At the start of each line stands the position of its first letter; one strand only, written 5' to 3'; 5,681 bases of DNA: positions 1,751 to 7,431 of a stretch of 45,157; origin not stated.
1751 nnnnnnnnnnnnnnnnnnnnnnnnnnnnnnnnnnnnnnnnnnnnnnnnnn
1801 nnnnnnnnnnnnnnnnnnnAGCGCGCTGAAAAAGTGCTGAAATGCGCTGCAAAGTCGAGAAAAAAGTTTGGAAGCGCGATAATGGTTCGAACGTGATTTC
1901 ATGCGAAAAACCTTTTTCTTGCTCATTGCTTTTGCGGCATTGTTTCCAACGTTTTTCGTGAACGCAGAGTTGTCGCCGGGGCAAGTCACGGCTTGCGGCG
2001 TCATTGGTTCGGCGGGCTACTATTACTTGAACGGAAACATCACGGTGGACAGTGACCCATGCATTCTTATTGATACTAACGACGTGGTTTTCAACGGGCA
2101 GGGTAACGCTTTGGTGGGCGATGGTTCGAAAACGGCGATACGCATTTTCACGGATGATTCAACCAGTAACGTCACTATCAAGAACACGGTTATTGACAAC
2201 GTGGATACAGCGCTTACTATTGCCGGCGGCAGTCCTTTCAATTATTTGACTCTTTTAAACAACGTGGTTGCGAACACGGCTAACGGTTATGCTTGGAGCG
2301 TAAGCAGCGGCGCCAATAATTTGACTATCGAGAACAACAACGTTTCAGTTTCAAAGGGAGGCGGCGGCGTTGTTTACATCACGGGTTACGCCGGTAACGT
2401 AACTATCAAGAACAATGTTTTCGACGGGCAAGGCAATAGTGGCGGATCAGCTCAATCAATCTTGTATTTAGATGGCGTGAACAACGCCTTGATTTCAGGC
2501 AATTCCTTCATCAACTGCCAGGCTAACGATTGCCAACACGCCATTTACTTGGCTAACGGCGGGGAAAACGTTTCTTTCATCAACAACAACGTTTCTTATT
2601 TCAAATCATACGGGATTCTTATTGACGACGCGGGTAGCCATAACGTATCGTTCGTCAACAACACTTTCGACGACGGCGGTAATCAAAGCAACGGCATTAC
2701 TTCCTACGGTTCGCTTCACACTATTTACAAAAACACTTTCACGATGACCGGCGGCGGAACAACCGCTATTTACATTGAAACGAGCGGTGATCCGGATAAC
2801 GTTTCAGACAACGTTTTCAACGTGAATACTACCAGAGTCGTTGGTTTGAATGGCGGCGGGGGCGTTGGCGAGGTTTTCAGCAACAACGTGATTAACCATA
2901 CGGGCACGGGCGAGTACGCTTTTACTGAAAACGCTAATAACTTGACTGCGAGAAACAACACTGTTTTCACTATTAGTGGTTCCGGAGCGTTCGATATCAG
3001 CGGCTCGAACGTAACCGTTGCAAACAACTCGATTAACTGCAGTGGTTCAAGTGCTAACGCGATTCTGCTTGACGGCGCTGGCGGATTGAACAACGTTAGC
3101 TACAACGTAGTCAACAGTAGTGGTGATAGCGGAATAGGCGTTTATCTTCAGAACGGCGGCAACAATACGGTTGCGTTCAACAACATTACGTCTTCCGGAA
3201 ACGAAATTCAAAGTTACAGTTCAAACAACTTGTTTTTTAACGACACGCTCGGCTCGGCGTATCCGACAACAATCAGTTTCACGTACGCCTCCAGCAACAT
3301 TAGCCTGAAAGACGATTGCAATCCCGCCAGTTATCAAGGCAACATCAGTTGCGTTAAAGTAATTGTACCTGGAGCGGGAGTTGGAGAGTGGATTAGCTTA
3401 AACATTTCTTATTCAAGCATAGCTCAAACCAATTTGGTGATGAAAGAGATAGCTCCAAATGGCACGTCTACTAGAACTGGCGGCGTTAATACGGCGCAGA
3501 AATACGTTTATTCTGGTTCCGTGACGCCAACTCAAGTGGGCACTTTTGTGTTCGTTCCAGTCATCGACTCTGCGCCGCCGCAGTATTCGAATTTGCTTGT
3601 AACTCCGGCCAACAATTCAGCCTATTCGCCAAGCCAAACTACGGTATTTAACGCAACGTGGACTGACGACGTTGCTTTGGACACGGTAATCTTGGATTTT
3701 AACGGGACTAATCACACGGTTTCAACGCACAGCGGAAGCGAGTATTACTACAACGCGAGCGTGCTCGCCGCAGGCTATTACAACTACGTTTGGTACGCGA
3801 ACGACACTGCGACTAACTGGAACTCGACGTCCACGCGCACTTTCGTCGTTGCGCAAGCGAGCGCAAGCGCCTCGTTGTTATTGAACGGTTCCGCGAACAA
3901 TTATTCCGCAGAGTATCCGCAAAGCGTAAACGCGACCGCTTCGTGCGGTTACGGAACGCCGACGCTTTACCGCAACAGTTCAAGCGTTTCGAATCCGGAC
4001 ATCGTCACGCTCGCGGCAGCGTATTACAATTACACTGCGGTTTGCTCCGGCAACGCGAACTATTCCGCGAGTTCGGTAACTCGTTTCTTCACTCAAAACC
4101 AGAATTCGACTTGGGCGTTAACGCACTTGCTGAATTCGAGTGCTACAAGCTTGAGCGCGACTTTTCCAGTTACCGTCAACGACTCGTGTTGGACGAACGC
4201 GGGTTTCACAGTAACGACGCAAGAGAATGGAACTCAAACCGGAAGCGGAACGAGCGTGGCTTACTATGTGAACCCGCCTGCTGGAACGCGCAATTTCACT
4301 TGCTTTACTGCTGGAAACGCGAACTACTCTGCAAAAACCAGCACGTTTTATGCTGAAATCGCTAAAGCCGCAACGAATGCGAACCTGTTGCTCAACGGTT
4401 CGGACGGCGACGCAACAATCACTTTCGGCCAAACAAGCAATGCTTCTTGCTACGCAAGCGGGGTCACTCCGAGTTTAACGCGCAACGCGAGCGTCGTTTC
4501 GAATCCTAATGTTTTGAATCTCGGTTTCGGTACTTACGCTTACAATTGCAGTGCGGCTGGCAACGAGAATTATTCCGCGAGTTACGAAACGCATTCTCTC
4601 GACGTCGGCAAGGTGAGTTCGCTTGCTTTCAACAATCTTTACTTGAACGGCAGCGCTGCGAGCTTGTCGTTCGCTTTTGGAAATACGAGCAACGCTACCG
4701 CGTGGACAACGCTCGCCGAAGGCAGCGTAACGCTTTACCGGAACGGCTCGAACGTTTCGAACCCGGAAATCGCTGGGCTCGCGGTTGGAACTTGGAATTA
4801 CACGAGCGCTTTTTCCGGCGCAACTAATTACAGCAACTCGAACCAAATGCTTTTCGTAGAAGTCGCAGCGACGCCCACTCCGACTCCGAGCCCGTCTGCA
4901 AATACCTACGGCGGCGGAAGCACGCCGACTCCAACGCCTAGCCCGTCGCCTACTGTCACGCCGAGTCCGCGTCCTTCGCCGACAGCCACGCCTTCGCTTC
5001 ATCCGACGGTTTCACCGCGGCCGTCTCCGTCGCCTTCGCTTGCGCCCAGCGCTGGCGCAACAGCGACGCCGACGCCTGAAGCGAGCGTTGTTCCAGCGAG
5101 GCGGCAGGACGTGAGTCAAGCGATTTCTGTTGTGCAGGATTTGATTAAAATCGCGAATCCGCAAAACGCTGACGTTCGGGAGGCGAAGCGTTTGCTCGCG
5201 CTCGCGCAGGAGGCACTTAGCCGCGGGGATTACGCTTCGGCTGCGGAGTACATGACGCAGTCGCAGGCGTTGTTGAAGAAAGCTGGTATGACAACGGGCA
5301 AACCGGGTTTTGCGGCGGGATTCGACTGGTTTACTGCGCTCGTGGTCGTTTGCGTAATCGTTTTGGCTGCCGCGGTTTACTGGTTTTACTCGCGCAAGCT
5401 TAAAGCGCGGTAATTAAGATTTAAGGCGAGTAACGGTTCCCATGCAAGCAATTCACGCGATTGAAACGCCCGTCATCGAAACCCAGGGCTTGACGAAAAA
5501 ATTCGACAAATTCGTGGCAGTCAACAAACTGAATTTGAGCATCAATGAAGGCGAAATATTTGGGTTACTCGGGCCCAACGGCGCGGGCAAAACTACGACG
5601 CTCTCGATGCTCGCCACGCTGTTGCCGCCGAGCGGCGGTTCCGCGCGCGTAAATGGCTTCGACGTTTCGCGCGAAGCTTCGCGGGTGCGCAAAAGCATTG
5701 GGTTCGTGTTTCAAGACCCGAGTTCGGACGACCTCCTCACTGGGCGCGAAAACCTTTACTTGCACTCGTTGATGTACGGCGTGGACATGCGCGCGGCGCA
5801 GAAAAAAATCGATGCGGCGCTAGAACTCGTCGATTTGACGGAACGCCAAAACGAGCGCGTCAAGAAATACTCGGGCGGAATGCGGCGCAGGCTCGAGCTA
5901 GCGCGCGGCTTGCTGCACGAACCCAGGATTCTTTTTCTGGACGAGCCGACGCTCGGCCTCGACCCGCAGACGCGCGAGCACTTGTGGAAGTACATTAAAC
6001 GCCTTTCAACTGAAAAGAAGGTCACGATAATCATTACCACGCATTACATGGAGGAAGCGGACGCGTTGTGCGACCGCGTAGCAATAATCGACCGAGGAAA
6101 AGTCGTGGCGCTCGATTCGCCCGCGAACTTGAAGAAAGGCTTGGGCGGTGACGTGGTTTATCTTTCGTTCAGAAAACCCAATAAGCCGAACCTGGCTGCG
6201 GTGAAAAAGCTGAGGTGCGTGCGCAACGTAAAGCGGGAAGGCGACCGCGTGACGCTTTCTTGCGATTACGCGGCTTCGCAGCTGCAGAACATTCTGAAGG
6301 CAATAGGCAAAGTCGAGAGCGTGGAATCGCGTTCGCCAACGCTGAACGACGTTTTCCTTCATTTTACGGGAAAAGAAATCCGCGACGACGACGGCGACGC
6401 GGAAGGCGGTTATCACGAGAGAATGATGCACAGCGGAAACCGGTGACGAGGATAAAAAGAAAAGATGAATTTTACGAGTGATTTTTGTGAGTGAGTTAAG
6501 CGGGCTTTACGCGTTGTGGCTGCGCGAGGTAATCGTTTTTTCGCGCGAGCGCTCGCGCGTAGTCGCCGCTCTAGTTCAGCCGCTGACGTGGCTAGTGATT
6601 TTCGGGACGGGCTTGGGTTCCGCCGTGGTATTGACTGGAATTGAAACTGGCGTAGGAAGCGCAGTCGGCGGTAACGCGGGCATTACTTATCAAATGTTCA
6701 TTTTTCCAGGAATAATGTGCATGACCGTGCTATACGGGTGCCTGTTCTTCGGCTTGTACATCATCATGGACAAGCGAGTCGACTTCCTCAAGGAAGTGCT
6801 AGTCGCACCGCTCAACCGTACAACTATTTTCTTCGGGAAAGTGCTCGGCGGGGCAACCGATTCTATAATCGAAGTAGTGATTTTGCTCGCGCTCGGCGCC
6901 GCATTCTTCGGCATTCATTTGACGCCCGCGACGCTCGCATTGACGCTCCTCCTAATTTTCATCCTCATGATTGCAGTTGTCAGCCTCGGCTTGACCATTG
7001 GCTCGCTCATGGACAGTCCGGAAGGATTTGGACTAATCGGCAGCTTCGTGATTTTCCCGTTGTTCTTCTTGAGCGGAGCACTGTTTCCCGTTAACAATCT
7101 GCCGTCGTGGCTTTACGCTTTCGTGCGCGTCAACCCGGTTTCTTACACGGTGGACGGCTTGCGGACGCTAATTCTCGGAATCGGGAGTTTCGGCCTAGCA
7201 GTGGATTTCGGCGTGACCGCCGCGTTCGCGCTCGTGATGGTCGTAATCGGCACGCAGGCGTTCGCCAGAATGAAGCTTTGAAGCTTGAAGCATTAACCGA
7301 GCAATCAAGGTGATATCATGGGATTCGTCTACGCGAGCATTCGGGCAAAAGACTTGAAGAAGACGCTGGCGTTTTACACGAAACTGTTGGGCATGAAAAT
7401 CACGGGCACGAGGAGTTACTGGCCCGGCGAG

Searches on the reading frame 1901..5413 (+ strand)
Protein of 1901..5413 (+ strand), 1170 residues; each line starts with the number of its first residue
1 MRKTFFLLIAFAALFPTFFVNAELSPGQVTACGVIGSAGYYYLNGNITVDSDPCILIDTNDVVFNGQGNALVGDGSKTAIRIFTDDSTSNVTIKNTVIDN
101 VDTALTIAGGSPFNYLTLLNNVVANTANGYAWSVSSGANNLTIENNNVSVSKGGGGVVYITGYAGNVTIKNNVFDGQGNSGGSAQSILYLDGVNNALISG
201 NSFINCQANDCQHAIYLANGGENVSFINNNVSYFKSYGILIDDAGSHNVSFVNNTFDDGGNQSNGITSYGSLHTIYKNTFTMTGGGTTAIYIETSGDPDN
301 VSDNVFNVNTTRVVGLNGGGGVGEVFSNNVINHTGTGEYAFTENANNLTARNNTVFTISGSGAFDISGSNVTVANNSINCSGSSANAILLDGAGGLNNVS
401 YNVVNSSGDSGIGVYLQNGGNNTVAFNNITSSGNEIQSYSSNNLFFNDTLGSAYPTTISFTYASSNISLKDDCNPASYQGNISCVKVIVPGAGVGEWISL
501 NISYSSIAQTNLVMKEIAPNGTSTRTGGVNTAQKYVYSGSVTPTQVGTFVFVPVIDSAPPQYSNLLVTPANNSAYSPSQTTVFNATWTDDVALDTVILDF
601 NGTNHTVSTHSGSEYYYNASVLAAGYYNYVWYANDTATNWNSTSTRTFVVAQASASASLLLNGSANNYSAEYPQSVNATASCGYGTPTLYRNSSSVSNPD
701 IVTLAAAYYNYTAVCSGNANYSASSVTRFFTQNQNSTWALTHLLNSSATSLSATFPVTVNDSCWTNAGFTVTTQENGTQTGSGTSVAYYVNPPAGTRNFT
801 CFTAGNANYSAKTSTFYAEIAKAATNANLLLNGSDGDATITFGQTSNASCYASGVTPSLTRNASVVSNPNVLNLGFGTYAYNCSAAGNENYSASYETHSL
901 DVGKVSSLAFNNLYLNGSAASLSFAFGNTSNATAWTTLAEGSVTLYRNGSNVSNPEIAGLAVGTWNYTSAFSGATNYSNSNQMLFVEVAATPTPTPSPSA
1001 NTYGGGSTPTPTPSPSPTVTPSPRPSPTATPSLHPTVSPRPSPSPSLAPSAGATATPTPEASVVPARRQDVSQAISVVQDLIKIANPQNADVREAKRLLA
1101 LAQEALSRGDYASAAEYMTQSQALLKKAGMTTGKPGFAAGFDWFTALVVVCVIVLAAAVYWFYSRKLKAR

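Call 10: search_protein_families(library=pfam, proteins=[window:1901-5413:+], max_evalue=0.01)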
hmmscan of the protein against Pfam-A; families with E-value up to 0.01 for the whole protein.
window:1901-5413:+ (1170 aa): 2 families
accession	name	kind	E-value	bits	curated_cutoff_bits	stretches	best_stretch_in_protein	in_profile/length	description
PF13229.12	Beta_helix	-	6.3e-14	52.3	25.9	3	138-280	31-158/158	Right handed beta helix region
PF08590.15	DUF1771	-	0.0093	16.7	28.7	0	1093-1128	13-48/64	Domain of unknown function (DUF1771)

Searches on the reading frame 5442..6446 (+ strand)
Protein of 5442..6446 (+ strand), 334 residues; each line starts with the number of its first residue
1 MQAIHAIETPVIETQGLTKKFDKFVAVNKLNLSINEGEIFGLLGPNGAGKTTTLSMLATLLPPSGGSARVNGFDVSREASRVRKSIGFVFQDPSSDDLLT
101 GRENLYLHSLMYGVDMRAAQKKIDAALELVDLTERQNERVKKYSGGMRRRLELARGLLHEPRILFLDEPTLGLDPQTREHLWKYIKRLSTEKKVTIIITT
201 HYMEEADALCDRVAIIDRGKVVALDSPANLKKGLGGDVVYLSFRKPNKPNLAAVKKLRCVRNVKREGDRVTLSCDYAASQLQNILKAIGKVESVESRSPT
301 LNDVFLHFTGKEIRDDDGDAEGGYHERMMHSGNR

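Call 10: search_protein_families(library=pfam, proteins=[window:5442-6446:+], max_evalue=0.01)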
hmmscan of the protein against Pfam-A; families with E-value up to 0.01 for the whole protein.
window:5442-6446:+ (334 aa): 10 families
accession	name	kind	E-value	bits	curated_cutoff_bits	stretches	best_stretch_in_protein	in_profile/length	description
PF00005.33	ABC_tran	-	1.2e-34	120.2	25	1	28-170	2-136/137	ABC transporter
PF13304.12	AAA_21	-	3.9e-12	47.3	27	1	106-201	220-298/304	AAA domain, putative AbiEii toxin, Type IV TA system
PF13732.12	DrrA1-3_C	-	1e-07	33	27.4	1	227-307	3-79/81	ATP-binding protein DrrA1-3-like, C-terminal domain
PF13175.12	AAA_15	-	1.4e-07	31.9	32.1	1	161-201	329-369/374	AAA ATPase domain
PF00004.35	AAA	-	7.5e-05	23.6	21.2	0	124-209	23-117/131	ATPase family associated with various cellular activities (AAA)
PF02463.25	SMC_N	-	0.0021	18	40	0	163-208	161-207/220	RecF/RecN/SMC N terminal domain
PF00448.28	SRP54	-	0.0023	18.1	22.7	1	42-79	6-43/196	SRP54-type protein, GTPase domain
PF13401.12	AAA_22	-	0.0036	18.1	27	0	42-198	10-120/130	AAA domain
PF13555.12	AAA_29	-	0.0053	16.9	27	1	33-71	18-55/61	P-loop containing region of AAA domain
PF13604.12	AAA_30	-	0.006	16.8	27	0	39-87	20-67/191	AAA domain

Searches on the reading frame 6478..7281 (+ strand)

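Call 10: search_protein_families(library=pfam, proteins=[window:6478-7281:+], max_evalue=0.01)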
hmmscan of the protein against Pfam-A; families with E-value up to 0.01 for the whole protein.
window:6478-7281:+ (267 aa): 2 families
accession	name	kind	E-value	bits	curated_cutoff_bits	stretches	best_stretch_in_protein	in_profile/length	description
PF01061.29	ABC2_membrane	-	1.1e-35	123.6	26.9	1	10-232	3-210/211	ABC-2 type transporter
PF12698.13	ABC2_membrane_3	-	1.2e-19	71.1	31.6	1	70-258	159-345/347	ABC-2 family transporter protein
